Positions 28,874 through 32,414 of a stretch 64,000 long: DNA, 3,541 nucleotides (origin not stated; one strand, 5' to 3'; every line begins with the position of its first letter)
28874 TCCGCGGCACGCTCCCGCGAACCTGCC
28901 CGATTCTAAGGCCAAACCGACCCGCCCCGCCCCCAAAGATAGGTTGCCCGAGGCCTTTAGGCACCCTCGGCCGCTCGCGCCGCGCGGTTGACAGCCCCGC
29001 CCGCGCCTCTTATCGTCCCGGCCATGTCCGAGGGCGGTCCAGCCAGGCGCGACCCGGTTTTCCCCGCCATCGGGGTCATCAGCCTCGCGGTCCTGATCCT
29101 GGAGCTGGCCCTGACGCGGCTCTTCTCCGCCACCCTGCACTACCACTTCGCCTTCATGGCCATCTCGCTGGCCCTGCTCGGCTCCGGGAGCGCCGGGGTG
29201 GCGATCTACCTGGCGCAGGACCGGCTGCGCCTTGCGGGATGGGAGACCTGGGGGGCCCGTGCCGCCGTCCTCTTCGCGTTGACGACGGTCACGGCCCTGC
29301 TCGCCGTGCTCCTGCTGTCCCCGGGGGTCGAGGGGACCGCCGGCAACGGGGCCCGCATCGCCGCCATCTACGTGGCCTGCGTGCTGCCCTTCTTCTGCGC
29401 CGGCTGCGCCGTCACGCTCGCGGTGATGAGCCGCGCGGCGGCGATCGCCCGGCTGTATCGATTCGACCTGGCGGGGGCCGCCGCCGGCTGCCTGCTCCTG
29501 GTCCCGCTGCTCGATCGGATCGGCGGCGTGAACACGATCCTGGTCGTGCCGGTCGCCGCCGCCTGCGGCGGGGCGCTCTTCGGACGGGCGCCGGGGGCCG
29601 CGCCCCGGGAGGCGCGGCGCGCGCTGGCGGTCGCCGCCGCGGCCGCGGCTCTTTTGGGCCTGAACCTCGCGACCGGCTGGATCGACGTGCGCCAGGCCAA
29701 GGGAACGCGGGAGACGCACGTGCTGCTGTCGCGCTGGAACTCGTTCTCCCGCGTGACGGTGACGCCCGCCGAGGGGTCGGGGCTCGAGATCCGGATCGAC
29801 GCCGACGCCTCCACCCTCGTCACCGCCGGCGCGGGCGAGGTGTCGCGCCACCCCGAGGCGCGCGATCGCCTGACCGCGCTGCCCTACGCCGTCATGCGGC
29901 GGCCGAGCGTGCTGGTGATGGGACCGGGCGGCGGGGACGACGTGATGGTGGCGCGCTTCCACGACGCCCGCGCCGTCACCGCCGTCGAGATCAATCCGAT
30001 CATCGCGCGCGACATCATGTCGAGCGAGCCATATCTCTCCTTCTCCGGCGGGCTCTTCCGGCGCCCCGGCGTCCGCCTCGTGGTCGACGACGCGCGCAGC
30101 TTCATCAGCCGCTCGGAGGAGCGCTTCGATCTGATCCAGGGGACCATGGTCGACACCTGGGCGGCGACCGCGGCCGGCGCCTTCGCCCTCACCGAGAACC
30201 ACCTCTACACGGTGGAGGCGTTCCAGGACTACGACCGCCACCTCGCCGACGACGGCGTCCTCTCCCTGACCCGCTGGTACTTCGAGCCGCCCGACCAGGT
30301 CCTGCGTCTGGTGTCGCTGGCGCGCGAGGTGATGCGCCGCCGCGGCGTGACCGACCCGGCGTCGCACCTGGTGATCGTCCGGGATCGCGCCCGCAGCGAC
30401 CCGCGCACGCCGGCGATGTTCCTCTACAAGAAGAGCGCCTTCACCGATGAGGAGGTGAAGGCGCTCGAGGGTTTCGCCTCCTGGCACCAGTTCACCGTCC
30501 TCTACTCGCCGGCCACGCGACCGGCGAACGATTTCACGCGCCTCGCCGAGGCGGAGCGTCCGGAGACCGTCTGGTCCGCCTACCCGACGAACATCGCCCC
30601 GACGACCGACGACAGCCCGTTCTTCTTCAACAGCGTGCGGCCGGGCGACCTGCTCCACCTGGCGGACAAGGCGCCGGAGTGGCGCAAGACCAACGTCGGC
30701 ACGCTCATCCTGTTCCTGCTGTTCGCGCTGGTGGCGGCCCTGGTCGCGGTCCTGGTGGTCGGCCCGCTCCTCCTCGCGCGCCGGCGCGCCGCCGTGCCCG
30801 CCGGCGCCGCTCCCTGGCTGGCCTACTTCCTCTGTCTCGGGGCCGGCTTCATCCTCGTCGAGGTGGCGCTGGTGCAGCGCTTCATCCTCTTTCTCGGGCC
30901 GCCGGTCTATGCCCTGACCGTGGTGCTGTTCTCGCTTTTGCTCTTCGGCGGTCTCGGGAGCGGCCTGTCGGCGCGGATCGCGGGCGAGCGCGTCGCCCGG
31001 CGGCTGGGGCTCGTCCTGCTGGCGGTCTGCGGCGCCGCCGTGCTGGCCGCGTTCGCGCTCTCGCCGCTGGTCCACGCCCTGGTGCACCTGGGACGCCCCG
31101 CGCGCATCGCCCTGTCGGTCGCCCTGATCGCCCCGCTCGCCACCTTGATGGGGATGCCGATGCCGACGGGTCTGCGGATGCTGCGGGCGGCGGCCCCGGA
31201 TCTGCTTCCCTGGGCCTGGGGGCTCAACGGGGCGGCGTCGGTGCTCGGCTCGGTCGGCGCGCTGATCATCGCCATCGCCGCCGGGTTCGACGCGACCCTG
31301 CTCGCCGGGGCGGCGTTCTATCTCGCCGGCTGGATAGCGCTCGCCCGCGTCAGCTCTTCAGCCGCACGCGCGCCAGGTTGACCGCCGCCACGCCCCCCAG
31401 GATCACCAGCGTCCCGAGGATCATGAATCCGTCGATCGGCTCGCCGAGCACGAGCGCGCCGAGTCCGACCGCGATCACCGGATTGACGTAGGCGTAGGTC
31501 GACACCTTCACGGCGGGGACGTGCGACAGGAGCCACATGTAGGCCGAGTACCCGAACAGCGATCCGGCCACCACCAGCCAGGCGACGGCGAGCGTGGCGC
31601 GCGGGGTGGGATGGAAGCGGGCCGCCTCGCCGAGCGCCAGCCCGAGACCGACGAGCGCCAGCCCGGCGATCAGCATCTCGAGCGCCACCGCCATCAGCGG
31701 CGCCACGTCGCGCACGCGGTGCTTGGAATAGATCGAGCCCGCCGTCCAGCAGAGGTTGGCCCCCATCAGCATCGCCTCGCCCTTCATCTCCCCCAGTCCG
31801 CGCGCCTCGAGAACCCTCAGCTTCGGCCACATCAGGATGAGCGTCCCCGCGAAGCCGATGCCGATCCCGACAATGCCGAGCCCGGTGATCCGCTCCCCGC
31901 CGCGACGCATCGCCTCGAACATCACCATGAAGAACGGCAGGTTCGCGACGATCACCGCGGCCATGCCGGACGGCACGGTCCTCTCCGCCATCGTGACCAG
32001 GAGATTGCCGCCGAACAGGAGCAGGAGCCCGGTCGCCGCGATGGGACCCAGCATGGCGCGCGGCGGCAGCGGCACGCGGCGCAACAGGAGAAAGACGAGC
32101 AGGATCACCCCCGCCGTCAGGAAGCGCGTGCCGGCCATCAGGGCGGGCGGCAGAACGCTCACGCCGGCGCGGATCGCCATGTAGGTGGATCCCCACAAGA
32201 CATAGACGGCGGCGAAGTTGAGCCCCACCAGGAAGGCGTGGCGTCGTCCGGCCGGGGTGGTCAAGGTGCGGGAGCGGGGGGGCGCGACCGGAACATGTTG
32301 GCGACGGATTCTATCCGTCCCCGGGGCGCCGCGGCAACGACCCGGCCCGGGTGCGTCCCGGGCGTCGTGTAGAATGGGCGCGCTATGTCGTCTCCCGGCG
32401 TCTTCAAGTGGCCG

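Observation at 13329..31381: Candidate novel Arn/Lgm-like aminosugar glycoconjugate-modification island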

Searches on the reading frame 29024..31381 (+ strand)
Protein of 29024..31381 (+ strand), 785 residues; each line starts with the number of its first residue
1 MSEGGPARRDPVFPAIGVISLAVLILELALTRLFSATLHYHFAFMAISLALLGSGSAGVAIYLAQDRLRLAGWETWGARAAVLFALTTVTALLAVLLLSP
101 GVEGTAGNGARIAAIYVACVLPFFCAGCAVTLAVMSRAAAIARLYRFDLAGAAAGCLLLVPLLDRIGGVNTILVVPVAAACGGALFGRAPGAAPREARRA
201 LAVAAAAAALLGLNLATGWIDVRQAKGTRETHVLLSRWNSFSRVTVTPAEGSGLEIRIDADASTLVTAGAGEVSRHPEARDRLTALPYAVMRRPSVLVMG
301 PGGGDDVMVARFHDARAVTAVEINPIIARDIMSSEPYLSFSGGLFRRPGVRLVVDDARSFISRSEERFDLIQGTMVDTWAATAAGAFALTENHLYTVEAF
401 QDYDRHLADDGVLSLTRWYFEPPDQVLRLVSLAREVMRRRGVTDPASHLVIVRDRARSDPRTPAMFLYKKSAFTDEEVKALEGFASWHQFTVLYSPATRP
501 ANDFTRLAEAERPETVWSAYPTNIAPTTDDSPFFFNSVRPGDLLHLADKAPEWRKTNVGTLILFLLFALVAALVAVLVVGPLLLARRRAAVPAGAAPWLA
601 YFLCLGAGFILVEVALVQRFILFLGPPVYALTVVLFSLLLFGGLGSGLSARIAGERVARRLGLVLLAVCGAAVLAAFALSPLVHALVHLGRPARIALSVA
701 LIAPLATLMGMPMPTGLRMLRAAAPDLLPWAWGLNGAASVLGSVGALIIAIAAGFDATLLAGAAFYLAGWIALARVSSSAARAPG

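Call 8: search_protein_families(library=pfam, proteins=[window:29024-31381:+], max_evalue=0.01)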
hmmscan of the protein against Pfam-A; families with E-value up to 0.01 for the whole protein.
window:29024-31381:+ (785 aa): 1 family
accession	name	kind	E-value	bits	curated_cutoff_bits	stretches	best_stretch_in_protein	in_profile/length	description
PF01564.23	Spermine_synth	-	0.007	16.4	22.9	0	295-415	21-130/186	Spermine/spermidine synthase domain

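Call 12: search_protein_families(library=ncbifam, proteins=[window:29024-31381:+], max_evalue=0.001)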
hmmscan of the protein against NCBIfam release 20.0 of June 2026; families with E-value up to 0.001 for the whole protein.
window:29024-31381:+ (785 aa): 3 families
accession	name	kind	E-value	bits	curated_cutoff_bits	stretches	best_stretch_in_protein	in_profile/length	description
NF002956.0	PRK03612.1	equivalog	3.2e-10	39.1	472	1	138-413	146-413/522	polyamine aminopropyltransferase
NF002010.0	PRK00811.1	equivalog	1.1e-07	31.3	260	1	287-415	72-191/287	polyamine aminopropyltransferase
TIGR00417.1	speE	equivalog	5.2e-05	22.6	249.55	1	295-414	75-183/271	spermidine synthase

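Call 30: search_solved_structures(query=window:29024-31381:+, max_evalue=0.1, show_alignments=1)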
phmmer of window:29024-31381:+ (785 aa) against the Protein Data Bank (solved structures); distinct sequences matched with E-value up to 0.1: 3.
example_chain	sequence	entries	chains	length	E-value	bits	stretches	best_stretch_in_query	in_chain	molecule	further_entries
1uir_A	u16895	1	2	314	0.00024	22.7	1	295-415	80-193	Polyamine Aminopropyltransferase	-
3anx_A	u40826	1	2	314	0.00026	22.6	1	296-415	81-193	spermidine synthase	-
3o4f_A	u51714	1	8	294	0.0046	18.4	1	294-377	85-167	Spermidine synthase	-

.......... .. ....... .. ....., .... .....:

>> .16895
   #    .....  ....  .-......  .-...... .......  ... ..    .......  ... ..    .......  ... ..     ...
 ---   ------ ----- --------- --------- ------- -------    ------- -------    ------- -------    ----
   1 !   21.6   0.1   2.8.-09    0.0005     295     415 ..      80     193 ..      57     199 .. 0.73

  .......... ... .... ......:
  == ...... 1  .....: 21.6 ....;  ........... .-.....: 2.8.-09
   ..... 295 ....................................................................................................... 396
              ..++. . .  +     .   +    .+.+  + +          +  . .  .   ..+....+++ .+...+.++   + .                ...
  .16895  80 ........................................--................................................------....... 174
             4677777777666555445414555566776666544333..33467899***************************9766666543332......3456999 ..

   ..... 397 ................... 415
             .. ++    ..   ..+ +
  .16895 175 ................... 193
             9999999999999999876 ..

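Call 47: find_homologous_proteins(query=window:29024-31381:+, max_evalue=0.00001)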
Query window:29024-31381:+ (785 aa): 4173 proteins with E <= 0.00001 among 8000 candidates; the best 120 are listed.
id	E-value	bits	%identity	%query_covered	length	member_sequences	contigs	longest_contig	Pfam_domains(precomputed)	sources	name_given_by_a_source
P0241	0.0e+0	1685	100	100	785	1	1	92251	-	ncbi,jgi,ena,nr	ncbi:MAG TPA: hypothetical protein VFB49_10350 [Patescibacteria group bacterium]|nr:hypothetical pro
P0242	0.0e+0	1397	84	99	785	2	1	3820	-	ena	-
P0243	0.0e+0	1380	83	99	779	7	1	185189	-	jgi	jgi:hypothetical protein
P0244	8.9e-289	978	61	99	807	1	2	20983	-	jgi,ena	-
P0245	1.1e-287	974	61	99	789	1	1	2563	-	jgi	jgi:hypothetical protein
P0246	1.9e-284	964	68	84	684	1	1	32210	-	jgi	jgi:hypothetical protein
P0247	9.9e-284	961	60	99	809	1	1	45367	-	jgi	-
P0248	4.4e-283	959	59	99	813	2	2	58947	-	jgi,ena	-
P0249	3.1e-282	956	61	99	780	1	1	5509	-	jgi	jgi:predicted membrane-bound spermidine synthase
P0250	3.2e-271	920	61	95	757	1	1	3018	-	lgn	-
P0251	7.0e-268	909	59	95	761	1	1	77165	-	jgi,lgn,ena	-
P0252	9.9e-263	892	57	95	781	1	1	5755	-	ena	-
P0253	1.2e-259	882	55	97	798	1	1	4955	-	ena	-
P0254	3.9e-259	880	54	99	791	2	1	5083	-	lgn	-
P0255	9.2e-259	879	53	98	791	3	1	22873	PF01564.24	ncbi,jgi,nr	ncbi:MAG TPA: hypothetical protein VNH22_00295 [Blastocatellia bacterium]|jgi:predicted membrane-bou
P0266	2.4e-254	864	53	97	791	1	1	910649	-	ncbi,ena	-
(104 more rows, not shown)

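Call 48: find_encoding_contigs(protein=P0266, flank=8000, max_places=2)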
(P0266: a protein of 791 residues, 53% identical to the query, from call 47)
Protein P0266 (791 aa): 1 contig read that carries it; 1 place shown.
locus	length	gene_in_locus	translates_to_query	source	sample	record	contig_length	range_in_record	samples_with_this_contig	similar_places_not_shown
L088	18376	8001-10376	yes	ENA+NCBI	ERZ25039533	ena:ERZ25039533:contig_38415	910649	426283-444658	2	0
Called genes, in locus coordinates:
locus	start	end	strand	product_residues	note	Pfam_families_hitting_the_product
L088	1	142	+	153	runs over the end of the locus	-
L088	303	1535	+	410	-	PF06245:DUF1015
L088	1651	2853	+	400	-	PF00389:2-Hacid_dh, PF02826:2-Hacid_dh_C, PF03446:NAD_binding_2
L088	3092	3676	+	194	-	-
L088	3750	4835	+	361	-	PF00266:Aminotran_5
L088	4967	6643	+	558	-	PF13439:Glyco_transf_4, PF13579:Glyco_trans_4_4, PF00534:Glycos_transf_1, PF13692:Glyco_trans_1_4, PF13524:Glyco_trans_1_2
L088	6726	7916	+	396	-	PF13692:Glyco_trans_1_4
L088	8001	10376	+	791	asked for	-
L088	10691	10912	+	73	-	-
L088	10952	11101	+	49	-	PF18919:DUF5670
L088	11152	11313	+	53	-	-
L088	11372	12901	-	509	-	-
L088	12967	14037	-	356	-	PF21016:RlmN_N, PF04055:Radical_SAM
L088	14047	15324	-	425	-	PF00149:Metallophos (weak)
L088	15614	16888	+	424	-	PF19335:HMBD, PF00578:AhpC-TSA (faint), PF02630:SCO1-SenC, PF08534:Redoxin (weak), PF02630:SCO1-SenC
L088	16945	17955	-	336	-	PF13424:TPR_12 (weak), PF14559:TPR_19, PF13181:TPR_8, PF00578:AhpC-TSA, PF08534:Redoxin, PF00085:Thioredoxin, PF13098:Thioredoxin_2, PF13905:Thioredoxin_8, +16 more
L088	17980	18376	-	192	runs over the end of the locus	-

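Call 49: find_encoding_contigs(protein=P0243, flank=10000, max_places=2)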
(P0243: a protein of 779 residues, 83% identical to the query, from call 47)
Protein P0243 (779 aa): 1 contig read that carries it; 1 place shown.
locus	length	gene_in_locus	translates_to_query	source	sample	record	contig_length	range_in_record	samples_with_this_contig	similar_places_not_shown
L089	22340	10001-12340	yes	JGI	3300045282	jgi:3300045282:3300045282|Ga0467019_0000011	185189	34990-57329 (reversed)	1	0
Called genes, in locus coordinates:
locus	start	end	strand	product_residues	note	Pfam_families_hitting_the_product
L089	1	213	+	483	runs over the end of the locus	PF13231:PMT_2 (weak)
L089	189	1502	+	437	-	PF09594:GT87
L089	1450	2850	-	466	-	PF01266:DAO, PF01593:Amino_oxidase, PF13450:NAD_binding_8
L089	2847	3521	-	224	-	PF25084:LbH_EIF2B, PF00132:Hexapep (weak), PF25087:GMPPB_C (weak), PF00132:Hexapep (weak), PF14602:Hexapep_2 (weak)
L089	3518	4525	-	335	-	PF01118:Semialdhyde_dh (faint), PF01408:GFO_IDH_MocA, PF22725:GFO_IDH_MocA_C3, PF02894:GFO_IDH_MocA_C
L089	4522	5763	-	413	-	PF01041:DegT_DnrJ_EryC1, PF01053:Cys_Met_Meta_PP (weak), PF01212:Beta_elim_lyase (weak)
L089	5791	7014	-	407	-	PF02350:Epimerase_2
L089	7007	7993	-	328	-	PF01522:Polysacc_deac_1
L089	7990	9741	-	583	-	PF01522:Polysacc_deac_1, PF11959:DUF3473, PF00535:Glycos_transf_2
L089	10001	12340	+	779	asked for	-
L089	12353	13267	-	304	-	PF00892:EamA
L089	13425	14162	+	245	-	PF00300:His_Phos_1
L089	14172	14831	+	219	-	PF02798:GST_N (weak), PF13409:GST_N_2, PF13417:GST_N_3, PF13410:GST_C_2 (weak)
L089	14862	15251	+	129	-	PF04126:Cyclophil_like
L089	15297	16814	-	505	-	PF13598:DUF4139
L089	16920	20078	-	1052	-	PF13492:GAF_3 (faint), PF01590:GAF, PF13185:GAF_2, PF02518:HATPase_c, PF00072:Response_reg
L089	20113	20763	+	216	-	PF02581:TMP-TENI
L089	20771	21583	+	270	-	PF08543:Phos_pyr_kin, PF02110:HK (faint), PF00294:PfkB (weak)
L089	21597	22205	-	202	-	-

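Call 70: predict_structure(alignment_id=A3)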
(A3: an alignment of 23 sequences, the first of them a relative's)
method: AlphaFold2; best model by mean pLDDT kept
length: 785 residues; sequences in the alignment: 23
mean_pLDDT: 82.2   pTM: 0.83
mean pLDDT of the five models: 82.2, 77.8, 77.3, 71.0, 69.6
residues with pLDDT >= 90: 319; 70-90: 318; 50-70: 111; < 50: 37
segments of 3 or more residues with pLDDT < 50: 1-7, 377-390, 547-553, 780-785
pLDDT, mean of each block of 10 residues (from residue 1): 52 95 92 74 73 92 89 93 97 84 60 85 96 91 90 89 84 96 94 92 97 91 69 74 74 70 72 87 92 90 77 93 74 80 87 81 89 62 41 70 92 83 75 89 92 74 88 97 94 95 90 79 56 55 52 54 77 86 69 81 94 85 67 88 92 85 96 89 78 88 93 92 89 91 84 83 96 77 45
secondary structure, 60 per line:
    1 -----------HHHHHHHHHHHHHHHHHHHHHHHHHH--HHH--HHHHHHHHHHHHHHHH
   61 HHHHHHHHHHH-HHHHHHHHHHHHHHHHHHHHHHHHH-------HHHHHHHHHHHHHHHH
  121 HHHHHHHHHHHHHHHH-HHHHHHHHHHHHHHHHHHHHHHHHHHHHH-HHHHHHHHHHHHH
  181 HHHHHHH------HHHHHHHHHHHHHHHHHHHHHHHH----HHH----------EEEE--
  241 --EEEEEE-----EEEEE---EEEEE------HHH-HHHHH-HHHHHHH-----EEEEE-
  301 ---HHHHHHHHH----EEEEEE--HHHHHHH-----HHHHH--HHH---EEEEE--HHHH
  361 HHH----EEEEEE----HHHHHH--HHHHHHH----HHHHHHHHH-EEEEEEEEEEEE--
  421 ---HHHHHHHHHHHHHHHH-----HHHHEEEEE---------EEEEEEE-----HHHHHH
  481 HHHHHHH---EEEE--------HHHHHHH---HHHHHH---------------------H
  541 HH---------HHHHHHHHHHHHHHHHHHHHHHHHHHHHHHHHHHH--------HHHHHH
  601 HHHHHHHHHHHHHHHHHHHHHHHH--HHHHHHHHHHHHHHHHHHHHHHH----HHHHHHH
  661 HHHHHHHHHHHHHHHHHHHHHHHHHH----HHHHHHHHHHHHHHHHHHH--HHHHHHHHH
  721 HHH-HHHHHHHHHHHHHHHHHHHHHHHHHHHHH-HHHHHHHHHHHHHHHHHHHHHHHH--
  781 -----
elements in order (helices of 4 or more, strands of 3 or more residues): H12-37 H45-71 H73-97 H105-136 H138-166 H168-187 H194-217 E235-238 E243-248 E254-258 E262-266 H277-281 H283-289 E295-299 H304-312 E317-322 H325-331 H337-341 E350-354 H357-363 E368-373 H378-383 H386-392 H397-405 E407-418 H424-439 H445-448 E449-453 E463-469 H475-487 E491-494 H503-509 H513-518 H552-586 H595-624 H627-649 H654-686 H691-709 H712-723 H725-753 H755-778

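Call 74: fold_search(model_id=the predicted structure, library=pdb)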
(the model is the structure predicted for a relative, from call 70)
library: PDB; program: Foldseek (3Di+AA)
matches with E <= 10: 1129; with E <= 0.001: 76
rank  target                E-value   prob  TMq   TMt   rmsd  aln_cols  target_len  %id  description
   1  1uir_B                1.0e-07  1.00  0.24  0.52   8.0       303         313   18  Crystal Structure of Polyamine Aminopropyltransfease from Thermus thermophilus (released 2003-08-05)
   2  3anx_A                1.4e-07  1.00  0.24  0.54   7.9       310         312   19  Crystal structure of triamine/agmatine aminopropyltransferase (SPEE) from thermus thermophilus, complexed with MTA (released 2011-04-13)
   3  1uir_A                1.6e-07  1.00  0.24  0.55   6.3       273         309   21  Crystal Structure of Polyamine Aminopropyltransfease from Thermus thermophilus (released 2003-08-05)
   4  3anx_B                3.0e-07  1.00  0.24  0.56   7.4       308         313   17  Crystal structure of triamine/agmatine aminopropyltransferase (SPEE) from thermus thermophilus, complexed with MTA (released 2011-04-13)
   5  3o4f_D                7.3e-07  1.00  0.24  0.60   7.4       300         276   17  Crystal Structure of Spermidine Synthase from E. coli (released 2010-08-18)
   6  1inl_C                7.8e-07  1.00  0.24  0.57   7.8       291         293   17  Crystal Structure of Spermidine Synthase from Thermotoga Maritima (released 2001-11-21)
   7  1jq3_B                8.5e-07  1.00  0.23  0.56   7.9       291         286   16  Crystal Structure of Spermidine Synthase in Complex with Transition State Analogue AdoDATO (released 2001-11-21)
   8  7xih_B                1.5e-06  1.00  0.23  0.55   7.1       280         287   16  Crystal structure of the aminopropyltransferase, SpeE from hyperthermophilic crenarchaeon, Pyrobaculum calidifontis in (released 2022-06-15)
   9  1xj5_A                1.9e-06  1.00  0.25  0.60   6.4       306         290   17  X-RAY STRUCTURE OF SPERMIDINE SYNTHASE FROM ARABIDOPSIS THALIANA GENE AT1G23820 (released 2004-10-05)
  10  6bq2_B                2.1e-06  1.00  0.26  0.62   6.9       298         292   14  Crystal structure of Medicago truncatula Thermospermine Synthase (MtTSPS) (released 2018-02-28)
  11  2zsu_E                2.1e-06  1.00  0.23  0.57   6.3       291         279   19  Crystal structure of spermidine synthase from Pyrococcus horikoshii OT3, P1 form (released 2008-10-21)
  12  7xif_D                2.2e-06  1.00  0.24  0.60   6.5       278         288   16  Crystal structure of the aminopropyltransferase, SpeE from hyperthermophilic crenarchaeon, Pyrobaculum calidifontis in (released 2022-06-15)
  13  7xif_A                2.4e-06  1.00  0.23  0.56   7.1       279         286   17  Crystal structure of the aminopropyltransferase, SpeE from hyperthermophilic crenarchaeon, Pyrobaculum calidifontis in (released 2022-06-15)
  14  4yuv_A                2.4e-06  1.00  0.25  0.59   6.6       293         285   17  Crystal structure of Trypanosoma cruzi spermidine synthase in complex with decarboxylated S-adenosylmethionine (released 2015-09-09)
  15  1inl_B                2.7e-06  1.00  0.22  0.54   5.3       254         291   17  Crystal Structure of Spermidine Synthase from Thermotoga Maritima (released 2001-11-21)
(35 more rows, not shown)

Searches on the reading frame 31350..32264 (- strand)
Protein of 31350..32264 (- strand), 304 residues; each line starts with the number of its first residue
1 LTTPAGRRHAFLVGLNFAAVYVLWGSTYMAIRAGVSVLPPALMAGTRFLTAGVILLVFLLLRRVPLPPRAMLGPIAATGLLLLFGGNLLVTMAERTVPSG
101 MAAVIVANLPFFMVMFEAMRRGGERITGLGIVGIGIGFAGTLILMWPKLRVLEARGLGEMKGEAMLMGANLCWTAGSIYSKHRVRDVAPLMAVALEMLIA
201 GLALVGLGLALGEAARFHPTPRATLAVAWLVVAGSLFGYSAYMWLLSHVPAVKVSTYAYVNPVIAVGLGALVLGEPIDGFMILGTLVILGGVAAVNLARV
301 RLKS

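Call 8: search_protein_families(library=pfam, proteins=[window:31350-32264:-], max_evalue=0.01)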
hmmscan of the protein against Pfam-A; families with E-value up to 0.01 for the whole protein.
window:31350-32264:- (304 aa): 1 family
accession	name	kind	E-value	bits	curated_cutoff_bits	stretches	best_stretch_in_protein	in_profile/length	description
PF00892.27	EamA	-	5.8e-39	133.9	28.2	2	161-296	2-134/135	EamA-like transporter family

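Call 12: search_protein_families(library=ncbifam, proteins=[window:31350-32264:-], max_evalue=0.001)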
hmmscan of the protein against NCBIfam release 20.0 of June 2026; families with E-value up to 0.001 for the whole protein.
window:31350-32264:- (304 aa): 4 families
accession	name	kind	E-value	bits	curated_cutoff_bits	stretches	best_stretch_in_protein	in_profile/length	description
NF008432.0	PRK11272.1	equivalog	1.9e-67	227.6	270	1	9-302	7-292/294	drug/metabolite exporter YedA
TIGR00950.1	2A78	equivalog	2.4e-31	109.1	230.2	1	24-292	1-263/264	carboxylate/amino acid/amine transporter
NF050091.1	ArAmAcExpYddG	equivalog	5.5e-16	58.9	300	2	9-182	5-172/285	aromatic amino acid exporter YddG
NF008523.0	PRK11453.1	equivalog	4.4e-13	49.5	472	1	19-297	11-286/299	O-acetylserine/cysteine exporter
